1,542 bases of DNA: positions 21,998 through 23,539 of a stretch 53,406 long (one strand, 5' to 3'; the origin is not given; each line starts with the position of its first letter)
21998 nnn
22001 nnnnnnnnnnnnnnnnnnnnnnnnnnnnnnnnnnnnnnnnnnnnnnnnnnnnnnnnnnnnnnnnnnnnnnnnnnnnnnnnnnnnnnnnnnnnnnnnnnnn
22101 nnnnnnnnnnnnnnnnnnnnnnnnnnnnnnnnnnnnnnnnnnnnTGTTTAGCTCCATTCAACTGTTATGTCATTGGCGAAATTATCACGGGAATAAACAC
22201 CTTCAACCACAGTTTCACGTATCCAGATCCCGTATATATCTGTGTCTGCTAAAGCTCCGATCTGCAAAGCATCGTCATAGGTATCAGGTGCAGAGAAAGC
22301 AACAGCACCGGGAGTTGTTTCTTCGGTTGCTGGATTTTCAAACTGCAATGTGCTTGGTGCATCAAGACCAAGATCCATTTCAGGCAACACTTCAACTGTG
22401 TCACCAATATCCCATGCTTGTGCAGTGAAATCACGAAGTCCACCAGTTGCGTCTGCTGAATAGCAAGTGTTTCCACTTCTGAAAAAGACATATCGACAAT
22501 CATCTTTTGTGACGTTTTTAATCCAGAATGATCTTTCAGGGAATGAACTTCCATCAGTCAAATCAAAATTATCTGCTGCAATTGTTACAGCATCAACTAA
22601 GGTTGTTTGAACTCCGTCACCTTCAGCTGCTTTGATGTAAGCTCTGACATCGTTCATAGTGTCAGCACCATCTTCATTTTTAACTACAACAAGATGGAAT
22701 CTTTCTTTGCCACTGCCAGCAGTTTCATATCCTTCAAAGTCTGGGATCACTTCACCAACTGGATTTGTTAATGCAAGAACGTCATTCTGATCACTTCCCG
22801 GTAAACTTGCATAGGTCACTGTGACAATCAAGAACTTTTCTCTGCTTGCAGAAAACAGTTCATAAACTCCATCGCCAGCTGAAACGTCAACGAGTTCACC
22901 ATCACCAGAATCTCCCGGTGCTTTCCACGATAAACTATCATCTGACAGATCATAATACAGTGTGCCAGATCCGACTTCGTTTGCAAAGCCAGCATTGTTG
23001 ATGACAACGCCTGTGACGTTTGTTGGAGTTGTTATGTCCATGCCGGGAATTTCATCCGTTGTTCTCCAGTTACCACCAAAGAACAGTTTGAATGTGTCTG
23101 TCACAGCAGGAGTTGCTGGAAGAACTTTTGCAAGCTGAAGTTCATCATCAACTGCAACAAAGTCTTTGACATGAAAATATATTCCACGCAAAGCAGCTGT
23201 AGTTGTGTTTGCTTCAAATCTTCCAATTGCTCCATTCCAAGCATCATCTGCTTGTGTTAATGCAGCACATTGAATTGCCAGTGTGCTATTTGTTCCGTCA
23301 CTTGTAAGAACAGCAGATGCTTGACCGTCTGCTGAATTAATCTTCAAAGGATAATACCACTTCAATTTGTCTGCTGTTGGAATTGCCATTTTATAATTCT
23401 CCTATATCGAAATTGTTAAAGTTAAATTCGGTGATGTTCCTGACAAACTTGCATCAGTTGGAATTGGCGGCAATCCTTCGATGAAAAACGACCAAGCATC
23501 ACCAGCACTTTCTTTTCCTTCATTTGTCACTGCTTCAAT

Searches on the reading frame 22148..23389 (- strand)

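Call 65: search_protein_families(library=phrogs, proteins=[window:22148-23389:-], max_evalue=0.001)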
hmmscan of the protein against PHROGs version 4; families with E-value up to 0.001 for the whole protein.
window:22148-23389:- (413 aa): 1 family
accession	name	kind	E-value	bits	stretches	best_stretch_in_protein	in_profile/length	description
phrog_13135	-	unknown function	0.00014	23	0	346-399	115-166/182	-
